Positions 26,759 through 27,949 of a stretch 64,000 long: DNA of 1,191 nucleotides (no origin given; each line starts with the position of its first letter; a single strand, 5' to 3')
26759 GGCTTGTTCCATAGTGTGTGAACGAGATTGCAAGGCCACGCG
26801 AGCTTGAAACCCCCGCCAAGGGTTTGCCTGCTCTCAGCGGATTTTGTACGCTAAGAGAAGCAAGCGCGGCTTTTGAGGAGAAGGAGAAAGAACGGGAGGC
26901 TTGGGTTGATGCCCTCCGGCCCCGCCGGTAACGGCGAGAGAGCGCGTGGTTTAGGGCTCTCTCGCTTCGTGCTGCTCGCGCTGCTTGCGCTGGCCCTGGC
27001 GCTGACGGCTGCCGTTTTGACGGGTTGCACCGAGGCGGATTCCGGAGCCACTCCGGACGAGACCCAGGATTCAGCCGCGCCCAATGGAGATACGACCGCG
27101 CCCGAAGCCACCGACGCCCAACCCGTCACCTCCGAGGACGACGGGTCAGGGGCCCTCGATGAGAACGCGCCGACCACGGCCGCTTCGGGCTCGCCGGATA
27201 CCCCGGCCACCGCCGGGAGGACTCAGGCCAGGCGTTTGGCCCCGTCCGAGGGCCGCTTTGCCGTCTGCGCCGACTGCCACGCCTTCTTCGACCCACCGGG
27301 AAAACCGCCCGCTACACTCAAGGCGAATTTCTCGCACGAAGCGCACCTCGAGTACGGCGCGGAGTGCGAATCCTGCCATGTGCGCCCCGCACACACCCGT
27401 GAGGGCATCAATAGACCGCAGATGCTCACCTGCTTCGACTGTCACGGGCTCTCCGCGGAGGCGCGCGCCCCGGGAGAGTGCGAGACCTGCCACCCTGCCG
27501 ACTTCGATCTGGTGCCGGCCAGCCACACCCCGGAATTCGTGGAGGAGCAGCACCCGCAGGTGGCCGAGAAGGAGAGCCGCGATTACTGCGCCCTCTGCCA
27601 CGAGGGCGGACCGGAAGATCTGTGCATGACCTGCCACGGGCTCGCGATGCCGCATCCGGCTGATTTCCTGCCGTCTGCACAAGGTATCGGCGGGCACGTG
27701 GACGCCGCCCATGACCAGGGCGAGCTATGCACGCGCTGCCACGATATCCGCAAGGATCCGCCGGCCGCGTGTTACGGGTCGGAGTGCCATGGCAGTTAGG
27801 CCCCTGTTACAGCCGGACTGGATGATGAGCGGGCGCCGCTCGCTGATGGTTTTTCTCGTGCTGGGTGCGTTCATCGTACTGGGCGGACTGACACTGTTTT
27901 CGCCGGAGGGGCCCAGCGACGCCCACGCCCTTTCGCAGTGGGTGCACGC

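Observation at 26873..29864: Tandem membrane-anchored multihaem c-type cytochromes (8 + ~27 haems) in a monoderm-type genome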

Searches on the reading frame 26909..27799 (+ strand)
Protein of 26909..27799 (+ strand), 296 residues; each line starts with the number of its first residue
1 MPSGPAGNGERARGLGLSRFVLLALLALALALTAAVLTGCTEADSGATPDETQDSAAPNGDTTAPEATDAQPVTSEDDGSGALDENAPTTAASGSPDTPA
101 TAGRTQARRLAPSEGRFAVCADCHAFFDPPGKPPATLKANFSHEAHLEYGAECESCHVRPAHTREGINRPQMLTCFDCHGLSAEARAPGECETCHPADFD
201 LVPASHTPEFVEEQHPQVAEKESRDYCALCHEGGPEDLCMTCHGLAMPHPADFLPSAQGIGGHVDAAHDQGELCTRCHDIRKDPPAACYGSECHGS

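Call 4: search_protein_families(library=pfam, proteins=[window:26909-27799:+], max_evalue=1)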
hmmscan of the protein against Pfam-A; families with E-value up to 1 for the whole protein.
window:26909-27799:+ (296 aa): 10 families
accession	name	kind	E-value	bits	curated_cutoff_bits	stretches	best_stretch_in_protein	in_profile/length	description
PF14522.11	Cytochrome_C7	-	1.5e-09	38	24.8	1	140-195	2-66/67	Cytochrome c7 and related cytochrome c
PF14537.11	Cytochrom_c3_2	-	7.6e-06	26.7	25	3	146-243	2-78/79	Cytochrome c3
PF22113.1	Mtrc-MtrF_II-IV_dom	-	0.00057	19.9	30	1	151-279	7-128/176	Outer membrane cytochrome MtrC/MtrF-like, domains II/IV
PF09699.15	Paired_CXXCH_1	-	0.0048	17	20.6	1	151-180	7-37/41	Doubled CXXCH motif (Paired_CXXCH_1)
PF02085.21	Cytochrom_CIII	-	0.007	17.1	22.9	2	135-182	17-56/101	Class III cytochrome C family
PF22678.1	Cytochrom_c_NrfB-like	-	0.016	16.1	27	0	239-280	1-42/89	Cytochrome c-type protein NrfB-like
PF21827.1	New_glue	-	0.077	13.2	31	1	25-102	4-72/94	New glue protein family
PF01456.22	Mucin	-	0.092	13.2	34.7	1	19-114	4-94/143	Mucin-like glycoprotein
PF07627.16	PSCyt3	-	0.16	12.7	27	1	96-131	50-82/98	Protein of unknown function (DUF1588)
PF06679.17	DUF1180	-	0.51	11.2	27.7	1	25-100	4-79/167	Membrane protein FAM174-like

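Call 5: search_protein_families(library=ncbifam, proteins=[window:26909-27799:+], max_evalue=1)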
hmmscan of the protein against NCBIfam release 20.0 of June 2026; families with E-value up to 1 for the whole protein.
window:26909-27799:+ (296 aa): 3 families
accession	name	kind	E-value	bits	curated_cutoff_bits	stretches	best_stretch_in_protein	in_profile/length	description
TIGR04257.1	nanowire_3heme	domain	0.00063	19.9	40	1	137-195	11-74/75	c(7)-type cytochrome triheme domain-containing protein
NF043011.1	CytC7_Geobact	equivalog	0.0056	17.1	120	1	139-195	33-88/89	cytochrome c7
TIGR04359.1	TrbK_RP4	equivalog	0.1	12.6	23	1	26-50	2-23/67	entry exclusion lipoprotein TrbK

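Call 29: search_solved_structures(query=window:26909-27799:+, max_evalue=0.01)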
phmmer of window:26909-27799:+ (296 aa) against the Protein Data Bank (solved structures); distinct sequences matched with E-value up to 0.01: 3.
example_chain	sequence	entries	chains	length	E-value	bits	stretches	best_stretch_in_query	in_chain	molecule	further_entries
6lod_A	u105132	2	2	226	6.6e-05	25.7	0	139-180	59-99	MULTIHEME_CYTC domain-containing protein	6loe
3h34_A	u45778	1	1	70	0.00086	22.1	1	139-196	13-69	Cytochrome c7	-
6f0k_A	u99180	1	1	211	0.0023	20.7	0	139-181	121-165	Cytochrome c family protein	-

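Call 44: find_homologous_proteins(query=A2)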
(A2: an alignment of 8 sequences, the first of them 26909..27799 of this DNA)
Query A2 (8 sequences) (296 aa, profile of the alignment): 27 proteins with E <= 0.001 among 8000 candidates.
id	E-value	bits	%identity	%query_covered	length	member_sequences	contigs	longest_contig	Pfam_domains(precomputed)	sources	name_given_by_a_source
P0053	1.8e-118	413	49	65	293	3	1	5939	PF14522.12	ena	-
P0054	1.7e-115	403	83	100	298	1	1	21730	PF14537.12,PF14522.12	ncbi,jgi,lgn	-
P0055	1.4e-114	400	89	100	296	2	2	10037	PF14522.12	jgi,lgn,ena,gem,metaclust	metaclust:\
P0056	2.9e-113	396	43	71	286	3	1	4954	PF14537.12,PF14522.12,PF22113.2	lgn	-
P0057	1.2e-106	374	45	67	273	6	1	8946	PF14537.12,PF14522.12,PF22113.2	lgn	-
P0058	2.5e-106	373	45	65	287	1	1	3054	PF14537.12,PF14522.12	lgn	-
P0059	9.3e-98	345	52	68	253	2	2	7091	PF14522.12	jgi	jgi:hypothetical protein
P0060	1.3e-96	341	42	91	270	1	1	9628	PF14537.12,PF14522.12,PF22113.2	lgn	-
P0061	1.0e-90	322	51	94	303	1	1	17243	PF14537.12,PF14522.12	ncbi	ncbi:MAG: hypothetical protein Kow00122_03050 [Thermoleophilia bacterium]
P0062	1.1e-80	289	44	71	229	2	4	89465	PF14522.12,PF22113.2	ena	-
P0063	3.7e-78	281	46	71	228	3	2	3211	PF14537.12,PF14522.12,PF22113.2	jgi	jgi:hypothetical protein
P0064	6.1e-72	261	43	70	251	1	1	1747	PF14522.12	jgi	jgi:hypothetical protein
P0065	6.2e-70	254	42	71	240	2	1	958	PF22113.2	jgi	jgi:hypothetical protein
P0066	2.4e-34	137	37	48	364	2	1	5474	PF09699.16,PF14522.12,PF22113.2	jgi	-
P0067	6.8e-31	126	27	59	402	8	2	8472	PF09699.16,PF14537.12,PF03264.20,PF14522.12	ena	-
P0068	5.6e-29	120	34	56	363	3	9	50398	PF09699.16,PF14537.12,PF14522.12,PF22113.2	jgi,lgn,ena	jgi:hypothetical protein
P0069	2.4e-28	117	23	78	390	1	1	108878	PF14537.12,PF03264.20,PF14522.12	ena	-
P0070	5.4e-26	110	28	59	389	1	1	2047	PF03264.20,PF14522.12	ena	-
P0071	4.5e-24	103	40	54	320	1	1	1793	PF14537.12,PF03264.20,PF14522.12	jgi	jgi:nitrate/TMAO reductase-like tetraheme cytochrome c subunit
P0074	1.2e-8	53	32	47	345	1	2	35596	PF14537.12,PF14522.12,PF22113.2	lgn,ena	-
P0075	2.1e-5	42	30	42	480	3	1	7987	PF14522.12,PF22113.2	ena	-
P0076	2.7e-5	42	28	56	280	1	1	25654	PF14537.12,PF02085.22,PF14522.12,PF22113.2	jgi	-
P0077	4.8e-5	41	31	44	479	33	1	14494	PF09699.16,PF14522.12,PF22113.2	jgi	jgi:hypothetical protein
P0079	7.5e-4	37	28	64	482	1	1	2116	PF02085.22,PF14522.12,PF22113.2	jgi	jgi:c(7)-type cytochrome triheme protein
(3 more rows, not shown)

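Call 45: find_encoding_contigs(protein=P0068, flank=8000, max_places=2)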
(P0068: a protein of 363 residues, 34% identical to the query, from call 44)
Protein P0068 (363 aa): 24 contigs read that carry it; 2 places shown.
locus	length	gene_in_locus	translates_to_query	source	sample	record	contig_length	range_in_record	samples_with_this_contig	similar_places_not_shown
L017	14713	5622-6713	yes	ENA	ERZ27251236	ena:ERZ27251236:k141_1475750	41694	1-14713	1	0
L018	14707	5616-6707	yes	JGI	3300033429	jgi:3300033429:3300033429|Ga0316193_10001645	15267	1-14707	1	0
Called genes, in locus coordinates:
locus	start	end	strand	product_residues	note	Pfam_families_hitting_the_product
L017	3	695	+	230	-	?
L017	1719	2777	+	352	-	PF14522:Cytochrome_C7 (faint), PF03264:Cytochrom_NNT (faint), PF14537:Cytochrom_c3_2 (faint), PF09699:Paired_CXXCH_1 (weak), PF22113:Mtrc-MtrF_II-IV_dom (weak)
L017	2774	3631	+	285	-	PF01292:Ni_hydr_CYTB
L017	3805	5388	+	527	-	PF03264:Cytochrom_NNT, PF14522:Cytochrome_C7 (faint)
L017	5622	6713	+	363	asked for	PF09699:Paired_CXXCH_1 (faint), PF14537:Cytochrom_c3_2 (faint), PF22113:Mtrc-MtrF_II-IV_dom (faint), PF14522:Cytochrome_C7 (faint)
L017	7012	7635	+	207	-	PF00005:ABC_tran, PF13304:AAA_21 (faint)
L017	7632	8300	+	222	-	PF03379:CcmB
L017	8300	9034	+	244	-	PF01578:Cytochrom_C_asm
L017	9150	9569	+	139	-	PF03100:CcmE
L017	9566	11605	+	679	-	PF01578:Cytochrom_C_asm, PF16327:CcmF_C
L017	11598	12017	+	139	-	PF03918:CcmH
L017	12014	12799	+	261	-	PF14559:TPR_19 (faint), PF13428:TPR_14 (faint), PF00515:TPR_1 (faint), PF07719:TPR_2 (faint), PF13414:TPR_11 (faint), PF13432:TPR_16 (weak)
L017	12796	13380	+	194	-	PF00578:AhpC-TSA, PF08534:Redoxin, PF00085:Thioredoxin, PF13098:Thioredoxin_2, PF13905:Thioredoxin_8 (weak)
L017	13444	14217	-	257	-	PF00005:ABC_tran, PF02463:SMC_N, PF13304:AAA_21 (faint)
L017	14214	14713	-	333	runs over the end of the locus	PF01032:FecCD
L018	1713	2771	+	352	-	PF14522:Cytochrome_C7 (faint), PF03264:Cytochrom_NNT (faint), PF14537:Cytochrom_c3_2 (faint), PF09699:Paired_CXXCH_1 (weak), PF22113:Mtrc-MtrF_II-IV_dom (weak)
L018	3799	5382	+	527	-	PF03264:Cytochrom_NNT, PF14522:Cytochrome_C7 (faint)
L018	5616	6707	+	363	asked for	PF09699:Paired_CXXCH_1 (faint), PF14537:Cytochrom_c3_2 (faint), PF22113:Mtrc-MtrF_II-IV_dom (faint), PF14522:Cytochrome_C7 (faint)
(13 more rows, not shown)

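Call 46: find_encoding_contigs(protein=P0069, flank=8000, max_places=1)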
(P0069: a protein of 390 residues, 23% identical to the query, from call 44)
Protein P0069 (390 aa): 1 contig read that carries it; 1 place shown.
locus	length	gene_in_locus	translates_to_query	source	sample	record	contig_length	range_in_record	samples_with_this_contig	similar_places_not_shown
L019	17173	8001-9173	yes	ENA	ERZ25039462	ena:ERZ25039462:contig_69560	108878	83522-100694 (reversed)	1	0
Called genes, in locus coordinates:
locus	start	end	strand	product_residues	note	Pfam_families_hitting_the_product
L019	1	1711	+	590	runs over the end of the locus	PF09699:Paired_CXXCH_1 (faint), PF14522:Cytochrome_C7 (faint), PF14537:Cytochrom_c3_2 (faint), PF01292:Ni_hydr_CYTB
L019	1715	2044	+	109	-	-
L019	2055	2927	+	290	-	PF01040:UbiA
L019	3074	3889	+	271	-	PF03264:Cytochrom_NNT, PF14522:Cytochrome_C7 (faint), PF14537:Cytochrom_c3_2 (faint)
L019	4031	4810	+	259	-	PF09699:Paired_CXXCH_1 (faint), PF14522:Cytochrome_C7 (faint), PF14537:Cytochrom_c3_2 (faint)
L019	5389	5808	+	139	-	-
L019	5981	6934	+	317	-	PF14537:Cytochrom_c3_2 (faint), PF14522:Cytochrome_C7 (faint)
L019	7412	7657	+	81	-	-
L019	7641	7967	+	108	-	-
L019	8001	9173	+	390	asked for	PF03264:Cytochrom_NNT, PF14522:Cytochrome_C7 (faint), PF14537:Cytochrom_c3_2 (faint)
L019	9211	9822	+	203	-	PF02441:Flavoprotein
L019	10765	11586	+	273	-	PF00348:polyprenyl_synt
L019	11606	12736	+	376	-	PF04055:Radical_SAM, PF19288:CofH_C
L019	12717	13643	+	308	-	PF02621:VitK2_biosynth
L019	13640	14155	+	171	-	PF13302:Acetyltransf_3 (weak), PF00583:Acetyltransf_1, PF13508:Acetyltransf_7, PF08445:FR47 (weak)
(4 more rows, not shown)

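Call 59: search_solved_structures(query=A3, max_evalue=0.1, show_alignments=1)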
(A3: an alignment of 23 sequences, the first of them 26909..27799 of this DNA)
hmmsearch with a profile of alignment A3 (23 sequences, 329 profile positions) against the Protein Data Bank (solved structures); distinct sequences matched with E-value up to 0.1: 71 (the best 60 are shown).
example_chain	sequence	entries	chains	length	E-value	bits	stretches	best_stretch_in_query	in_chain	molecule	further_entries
3ov0_A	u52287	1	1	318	2.9e-22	82.5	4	85-163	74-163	Cytochrome c family protein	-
3ouq_A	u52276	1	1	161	8.7e-12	48.1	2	85-163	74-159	Cytochrome c family protein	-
3oue_A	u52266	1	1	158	3.4e-11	46.1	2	103-163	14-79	Cytochrome c family protein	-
1gws_A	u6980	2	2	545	7.3e-10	41.7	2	75-259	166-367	HIGH-MOLECULAR-WEIGHT CYTOCHROME C | High-molecular-weight cytochrome c precursor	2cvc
1h29_A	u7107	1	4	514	1.3e-09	40.9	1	75-259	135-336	HIGH-MOLECULAR-WEIGHT CYTOCHROME C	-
6r2q_A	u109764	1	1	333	2.8e-09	39.8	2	72-150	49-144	Cystathionine beta-synthase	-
6f0k_A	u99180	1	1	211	3.1e-09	39.7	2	105-148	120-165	Cytochrome c family protein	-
2e84_A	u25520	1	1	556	3.3e-09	39.6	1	73-261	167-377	High-molecular-weight cytochrome c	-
8k9e_A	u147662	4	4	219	4.6e-09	39.1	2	107-198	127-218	Cytochrome c7-like domain-containing protein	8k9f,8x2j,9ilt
6lod_A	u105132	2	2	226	1.4e-08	37.6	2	107-153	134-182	MULTIHEME_CYTC domain-containing protein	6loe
4rkm_A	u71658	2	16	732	1.9e-08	37.1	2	67-148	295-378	MccA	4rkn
6qyc_A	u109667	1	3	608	4.2e-08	36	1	56-201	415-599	Decaheme c-type cytochrome, OmcA/MtrC family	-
6i5b_A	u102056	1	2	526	4.8e-08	35.8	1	56-159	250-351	Uncharacterized protein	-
6r2q_C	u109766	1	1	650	5.9e-08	35.5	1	57-201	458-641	Decaheme c-type cytochrome, OmcA/MtrC family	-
1rwj_A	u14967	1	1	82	1e-06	31.4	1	102-163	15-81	Cytochrome c family protein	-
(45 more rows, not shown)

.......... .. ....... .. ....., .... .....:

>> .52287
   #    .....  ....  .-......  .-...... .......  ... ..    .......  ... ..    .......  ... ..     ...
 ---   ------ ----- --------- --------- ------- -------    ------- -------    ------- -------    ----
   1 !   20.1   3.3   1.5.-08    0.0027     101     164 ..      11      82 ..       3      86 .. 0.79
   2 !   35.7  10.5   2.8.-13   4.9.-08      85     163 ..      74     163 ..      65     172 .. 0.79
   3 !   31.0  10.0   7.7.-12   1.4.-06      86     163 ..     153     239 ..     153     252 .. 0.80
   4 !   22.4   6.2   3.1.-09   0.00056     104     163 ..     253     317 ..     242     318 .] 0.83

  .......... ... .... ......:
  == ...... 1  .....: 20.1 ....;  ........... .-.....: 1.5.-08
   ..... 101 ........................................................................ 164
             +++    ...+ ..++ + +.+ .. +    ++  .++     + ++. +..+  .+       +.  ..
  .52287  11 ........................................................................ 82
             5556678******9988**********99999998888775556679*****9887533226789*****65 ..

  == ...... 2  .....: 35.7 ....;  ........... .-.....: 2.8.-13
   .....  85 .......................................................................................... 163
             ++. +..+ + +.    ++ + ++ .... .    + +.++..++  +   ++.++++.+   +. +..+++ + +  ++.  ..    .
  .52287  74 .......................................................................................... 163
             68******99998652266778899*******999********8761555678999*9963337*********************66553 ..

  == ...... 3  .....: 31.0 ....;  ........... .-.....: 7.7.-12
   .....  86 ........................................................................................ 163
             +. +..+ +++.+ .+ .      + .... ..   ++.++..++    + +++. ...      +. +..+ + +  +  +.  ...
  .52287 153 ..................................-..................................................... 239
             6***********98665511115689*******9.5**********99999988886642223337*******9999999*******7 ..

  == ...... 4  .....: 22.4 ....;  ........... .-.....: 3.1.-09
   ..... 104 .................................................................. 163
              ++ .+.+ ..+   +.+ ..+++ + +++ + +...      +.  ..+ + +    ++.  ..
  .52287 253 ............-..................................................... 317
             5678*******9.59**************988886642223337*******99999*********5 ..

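Call 61: predict_structure(alignment_id=A3)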
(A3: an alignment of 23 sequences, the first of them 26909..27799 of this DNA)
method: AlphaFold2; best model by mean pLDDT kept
length: 296 residues; sequences in the alignment: 23
mean_pLDDT: 52.0   pTM: 0.34
mean pLDDT of the five models: 52.0, 49.2, 47.5, 46.1, 45.9
residues with pLDDT >= 90: 0; 70-90: 45; 50-70: 101; < 50: 150
segments of 3 or more residues with pLDDT < 50: 5-16, 41-132, 211-213, 232-249, 277-296
pLDDT, mean of each block of 10 residues (from residue 1): 44 54 85 66 44 38 38 35 33 30 41 44 39 60 75 69 57 68 67 69 56 51 52 45 43 62 60 51 42 36
secondary structure, 60 per line:
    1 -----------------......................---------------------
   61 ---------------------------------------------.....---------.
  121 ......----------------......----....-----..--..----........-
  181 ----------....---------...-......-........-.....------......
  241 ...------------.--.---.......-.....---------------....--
elements in order: H18-39 H106-110 H120-126 H143-148 H153-156 H172-179 H191-194 H208-213 H215-222 H224-228 H235-243 H263-269 H271-275 H291-294

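Call 63: fold_search(model_id=the predicted structure, library=pdb)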
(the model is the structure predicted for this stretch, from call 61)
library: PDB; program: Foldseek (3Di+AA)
matches with E <= 10: 1; with E <= 0.001: 0
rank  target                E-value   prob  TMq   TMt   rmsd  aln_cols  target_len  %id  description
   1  8k9e_A                7.1e+00  0.06  0.14  0.18   9.6        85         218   22  Cryo-EM structure of the photosynthetic alternative complex III from Chloroflexus aurantiacus at 3.3 angstrom (released 2024-03-06)
